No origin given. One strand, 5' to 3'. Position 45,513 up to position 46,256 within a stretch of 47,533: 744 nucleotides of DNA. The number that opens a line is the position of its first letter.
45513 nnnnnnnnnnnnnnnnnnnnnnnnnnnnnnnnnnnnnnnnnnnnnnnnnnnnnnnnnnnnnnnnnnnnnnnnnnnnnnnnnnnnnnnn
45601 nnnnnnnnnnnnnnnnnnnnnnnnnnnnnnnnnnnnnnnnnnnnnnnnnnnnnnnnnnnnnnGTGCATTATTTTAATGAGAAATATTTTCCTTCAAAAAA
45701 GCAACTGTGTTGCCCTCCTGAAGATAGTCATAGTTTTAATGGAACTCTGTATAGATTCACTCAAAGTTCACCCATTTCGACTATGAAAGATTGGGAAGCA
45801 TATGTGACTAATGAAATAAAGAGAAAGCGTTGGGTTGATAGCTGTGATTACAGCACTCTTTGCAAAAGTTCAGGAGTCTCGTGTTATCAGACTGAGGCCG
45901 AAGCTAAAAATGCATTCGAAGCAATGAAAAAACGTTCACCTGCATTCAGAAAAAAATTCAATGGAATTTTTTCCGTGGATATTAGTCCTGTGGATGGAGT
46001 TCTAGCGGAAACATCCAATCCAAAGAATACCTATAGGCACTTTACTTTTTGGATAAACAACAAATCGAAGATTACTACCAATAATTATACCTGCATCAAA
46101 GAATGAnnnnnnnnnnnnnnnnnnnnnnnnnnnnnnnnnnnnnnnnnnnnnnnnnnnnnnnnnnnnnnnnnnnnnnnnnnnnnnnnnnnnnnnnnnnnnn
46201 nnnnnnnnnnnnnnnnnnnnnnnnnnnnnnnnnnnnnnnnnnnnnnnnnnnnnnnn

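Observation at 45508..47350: Unassignable two-gene operon (147 aa + 382 aa) in the lysin-to-att cargo slot: best candidate for an undescribed system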

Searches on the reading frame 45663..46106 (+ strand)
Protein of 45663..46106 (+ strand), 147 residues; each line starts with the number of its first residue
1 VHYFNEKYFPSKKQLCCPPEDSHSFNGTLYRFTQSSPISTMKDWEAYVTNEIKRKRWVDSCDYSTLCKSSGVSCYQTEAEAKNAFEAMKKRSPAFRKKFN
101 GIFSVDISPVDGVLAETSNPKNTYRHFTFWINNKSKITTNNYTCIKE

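Call 3: search_protein_families(library=pfam, proteins=[window:45663-46106:+], max_evalue=1)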
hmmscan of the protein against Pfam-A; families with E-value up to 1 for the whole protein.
window:45663-46106:+ (147 aa): 0 families

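Call 4: search_protein_families(library=padloc, proteins=[window:45663-46106:+], max_evalue=1)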
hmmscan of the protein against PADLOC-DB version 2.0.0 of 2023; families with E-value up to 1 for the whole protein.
window:45663-46106:+ (147 aa): 1 family
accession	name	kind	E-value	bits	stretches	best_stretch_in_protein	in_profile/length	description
PDLC04023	PD-T4-10_A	-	9.8e-12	42.8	1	14-139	22-139/148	-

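Call 11: search_protein_families(library=phrogs, proteins=[window:45663-46106:+], max_evalue=1)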
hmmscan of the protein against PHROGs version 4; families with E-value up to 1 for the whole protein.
window:45663-46106:+ (147 aa): 1 family
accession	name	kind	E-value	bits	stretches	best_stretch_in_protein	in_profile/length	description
phrog_35390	-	unknown function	0.062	13.7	1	19-121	54-148/345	-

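Call 12: search_protein_families(library=ncbifam, proteins=[window:45663-46106:+], max_evalue=1)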
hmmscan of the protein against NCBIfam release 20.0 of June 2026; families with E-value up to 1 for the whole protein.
window:45663-46106:+ (147 aa): 0 families

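Call 18: find_homologous_proteins(query=window:45663-46103:+)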
Query window:45663-46103:+ (147 aa): 3 proteins with E <= 0.001 among 9 candidates.
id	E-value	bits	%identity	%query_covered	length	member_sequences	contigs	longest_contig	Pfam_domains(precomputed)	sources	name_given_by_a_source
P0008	2.1e-66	241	100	73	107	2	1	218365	-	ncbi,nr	ncbi:hypothetical protein [Liquorilactobacillus nagelii]|nr:hypothetical protein [Liquorilactobacill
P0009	1.7e-47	179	52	98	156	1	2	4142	-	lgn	-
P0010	2.3e-43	166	52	98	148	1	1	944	-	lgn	-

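Call 49: search_solved_structures(query=A6, max_evalue=10)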
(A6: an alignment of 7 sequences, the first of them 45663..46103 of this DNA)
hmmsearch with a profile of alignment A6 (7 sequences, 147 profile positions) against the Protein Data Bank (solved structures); distinct sequences matched with E-value up to 10: 1.
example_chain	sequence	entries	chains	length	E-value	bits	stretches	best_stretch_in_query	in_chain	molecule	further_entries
4hhu_A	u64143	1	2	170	0.0025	21.3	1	47-122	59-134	OR280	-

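Call 60: predict_structure(alignment_id=A2)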
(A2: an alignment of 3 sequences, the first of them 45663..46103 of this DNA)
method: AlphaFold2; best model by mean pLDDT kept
length: 147 residues; sequences in the alignment: 3
mean_pLDDT: 48.4   pTM: 0.47
mean pLDDT of the five models: 48.4, 37.0, 36.5, 33.1, 33.1
residues with pLDDT >= 90: 0; 70-90: 10; 50-70: 48; < 50: 89
segments of 3 or more residues with pLDDT < 50: 1-21, 35-49, 58-72, 108-114, 118-147
pLDDT, mean of each block of 10 residues (from residue 1): 34 42 56 46 45 49 35 60 73 63 55 48 47 34 35
secondary structure, 60 per line:
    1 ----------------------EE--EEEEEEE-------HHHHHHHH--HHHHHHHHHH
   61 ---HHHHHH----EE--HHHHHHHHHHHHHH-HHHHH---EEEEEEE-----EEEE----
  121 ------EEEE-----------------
elements in order: E27-33 H41-48 H51-60 H64-69 H78-91 H93-97 E101-107 E113-116 E127-130

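Call 64: search_dna_similar(query=window:45663-46103:+, collection=phages, mode=protein, max_evalue=1, max_rows=30)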
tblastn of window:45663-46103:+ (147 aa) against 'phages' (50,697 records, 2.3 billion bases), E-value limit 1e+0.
No match.

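Call 88: search_protein_families(library=pfam, alignment_id=A7, max_evalue=10)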
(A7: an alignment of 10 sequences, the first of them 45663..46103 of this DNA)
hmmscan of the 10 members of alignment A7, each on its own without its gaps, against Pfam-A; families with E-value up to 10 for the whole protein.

A. member 1, window:45663-46103:+ (147 aa): 0 families

B. families by the number of members that match (of 10 scanned): 4 families
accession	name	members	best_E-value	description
PF12878.12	SICA_beta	1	0.017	SICA extracellular beta domain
PF21287.3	Kazal_CFAI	1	0.11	Complement factor I, KAZAL domain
PF25359.1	PH_met_RdRP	1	0.13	Metazoan RdRP associated PH-like domain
PF21705.3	p55_CTD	1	6.4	p55, C-terminal domain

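Call 91: fold_search(model_id=the predicted structure, library=pdb)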
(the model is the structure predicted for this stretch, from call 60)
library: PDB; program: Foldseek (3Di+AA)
matches with E <= 10: 20; with E <= 0.001: 0
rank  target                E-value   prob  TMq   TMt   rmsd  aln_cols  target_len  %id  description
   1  5k1h_B                1.9e+00  0.01  0.12  0.05  16.9       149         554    9  eIF3b relocated to the intersubunit face to interact with eIF1 and below the eIF2 ternary-complex. from the structure  (released 2016-07-13)
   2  1mwq_B                3.6e+00  0.03  0.17  0.21  10.6       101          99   12  Structure of HI0828, a Hypothetical Protein from Haemophilus influenzae with a Putative Active-Site Phosphohistidine (released 2003-11-25)
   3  8i0p_O                6.3e+00  0.02  0.10  0.06   7.4        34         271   29  The cryo-EM structure of human pre-Bact complex (released 2024-07-31)
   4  5t22_B                6.7e+00  0.01  0.09  0.06   7.5        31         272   19  WELO5 SMALL MOLECULE HALOGENASE WITH NI(II) AND 2-OXOGLUTARATE P 21 CRYSTAL FORM (released 2017-08-23)
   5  3od9_C                7.1e+00  0.02  0.16  0.18   8.8        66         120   11  Crystal structure of PliI-Ah, periplasmic lysozyme inhibitor of I-type lysozyme from Aeromonas hydrophyla (released 2010-12-22)
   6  3znj_9                7.1e+00  0.01  0.16  0.19  10.2       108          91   15  Crystal structure of unliganded ClcF from R.opacus 1CP in crystal form 1. (released 2013-03-06)
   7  5oei                  7.6e+00  0.02  0.11  0.07   6.1        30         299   20  R. palustris Rpa4515 with oxoadipate (released 2017-11-08)
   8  2h9z_MODEL_1_A        7.6e+00  0.01  0.11  0.15  13.0       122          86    6  Solution structure of hypothetical protein, HP0495 from Helicobacter pylori (released 2007-05-01)
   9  3ui3_B                8.1e+00  0.02  0.19  0.23   7.7        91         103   15  Structural and Biochemical Characterization of HP0315 from Helicobacter pylori as a VapD Protein with an Endoribonucle (released 2012-02-08)
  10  6xmp                  8.6e+00  0.01  0.18  0.04  13.9       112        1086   14  Structure of P5A-ATPase Spf1, Apo form (released 2020-09-23)
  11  2oo4_A                8.6e+00  0.01  0.12  0.08   5.5        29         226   17  Structure of LNR-HD (Negative Regulatory Region) from human Notch 2 (released 2007-04-03)
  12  8xvl_R                9.2e+00  0.02  0.12  0.05   4.7        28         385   21  Cryo-EM structure of ETAR bound with Zibotentan (released 2024-08-28)
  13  3znu_I                9.2e+00  0.01  0.17  0.23  11.2       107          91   14  Crystal structure of ClcF in crystal form 2 (released 2013-02-27)
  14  3znu_A                9.2e+00  0.01  0.16  0.19  10.2       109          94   15  Crystal structure of ClcF in crystal form 2 (released 2013-02-27)
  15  2bw7_B                9.2e+00  0.01  0.17  0.14  11.7       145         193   11  A novel mechanism for adenylyl cyclase inhibition from the crystal structure of its complex with catechol estrogen (released 2005-07-20)
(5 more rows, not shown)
